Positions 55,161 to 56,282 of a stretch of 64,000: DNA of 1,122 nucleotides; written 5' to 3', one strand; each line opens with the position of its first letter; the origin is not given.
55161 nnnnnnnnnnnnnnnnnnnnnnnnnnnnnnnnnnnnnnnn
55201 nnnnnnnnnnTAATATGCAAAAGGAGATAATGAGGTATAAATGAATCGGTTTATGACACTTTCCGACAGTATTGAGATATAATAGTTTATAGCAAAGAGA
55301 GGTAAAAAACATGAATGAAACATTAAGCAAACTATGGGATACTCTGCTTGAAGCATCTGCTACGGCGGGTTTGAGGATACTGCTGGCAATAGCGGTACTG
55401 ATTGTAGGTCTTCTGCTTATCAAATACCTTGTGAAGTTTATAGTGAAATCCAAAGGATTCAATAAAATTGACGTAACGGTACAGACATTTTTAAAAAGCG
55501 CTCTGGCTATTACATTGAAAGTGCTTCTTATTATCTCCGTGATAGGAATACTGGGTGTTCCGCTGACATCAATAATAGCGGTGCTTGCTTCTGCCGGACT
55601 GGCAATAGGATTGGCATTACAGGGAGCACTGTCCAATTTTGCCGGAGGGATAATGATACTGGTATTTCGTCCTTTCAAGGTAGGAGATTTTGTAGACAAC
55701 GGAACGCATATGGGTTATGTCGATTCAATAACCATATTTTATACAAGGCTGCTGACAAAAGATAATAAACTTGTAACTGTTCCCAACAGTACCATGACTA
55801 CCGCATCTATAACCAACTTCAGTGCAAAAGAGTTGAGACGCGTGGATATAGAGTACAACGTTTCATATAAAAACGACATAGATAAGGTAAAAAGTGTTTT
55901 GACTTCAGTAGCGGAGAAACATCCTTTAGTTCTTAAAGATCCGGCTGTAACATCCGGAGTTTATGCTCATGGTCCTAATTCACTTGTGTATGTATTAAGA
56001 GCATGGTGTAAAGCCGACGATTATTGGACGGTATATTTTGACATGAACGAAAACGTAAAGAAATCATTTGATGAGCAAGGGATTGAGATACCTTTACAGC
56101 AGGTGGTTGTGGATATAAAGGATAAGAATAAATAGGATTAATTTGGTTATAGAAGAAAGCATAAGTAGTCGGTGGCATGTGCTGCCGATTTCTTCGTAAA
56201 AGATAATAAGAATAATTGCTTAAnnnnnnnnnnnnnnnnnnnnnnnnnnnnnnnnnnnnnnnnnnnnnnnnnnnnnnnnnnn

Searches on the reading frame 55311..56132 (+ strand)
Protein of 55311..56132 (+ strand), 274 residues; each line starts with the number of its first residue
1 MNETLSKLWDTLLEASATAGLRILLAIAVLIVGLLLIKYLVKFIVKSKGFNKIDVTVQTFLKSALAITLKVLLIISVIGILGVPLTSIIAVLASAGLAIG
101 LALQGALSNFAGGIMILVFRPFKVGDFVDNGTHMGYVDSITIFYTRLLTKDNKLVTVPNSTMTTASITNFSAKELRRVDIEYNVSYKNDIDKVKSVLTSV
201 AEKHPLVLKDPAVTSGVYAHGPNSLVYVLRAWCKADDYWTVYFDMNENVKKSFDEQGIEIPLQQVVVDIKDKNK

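Call 8: search_protein_families(library=ncbifam, proteins=[window:55311-56132:+])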
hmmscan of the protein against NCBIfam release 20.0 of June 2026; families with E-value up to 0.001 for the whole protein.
window:55311-56132:+ (274 aa): 6 families
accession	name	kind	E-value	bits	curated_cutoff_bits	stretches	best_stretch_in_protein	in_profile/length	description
NF007662.0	PRK10334.1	subfamily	4.9e-59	199.9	321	1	21-271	29-279/286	small-conductance mechanosensitive channel MscS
NF047602.1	MscsSHelicob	equivalog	2.4e-52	178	400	1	16-270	6-259/260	small-conductance mechanosensitive channel MscS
NF008438.0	PRK11281.1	equivalog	3.3e-30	104.6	991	1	68-273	885-1092/1113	mechanosensitive channel MscK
NF047601.1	MscSThanab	equivalog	3.9e-21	75.7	500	1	23-273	27-280/280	small-conductance mechanosensitive channel MscS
NF008542.0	PRK11465.1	equivalog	2e-15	56.1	596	1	55-267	507-722/741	mechanosensitive channel protein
NF008180.0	PRK10929.1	equivalog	2.1e-15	55.7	809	1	23-266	836-1082/1109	miniconductance mechanosensitive channel MscM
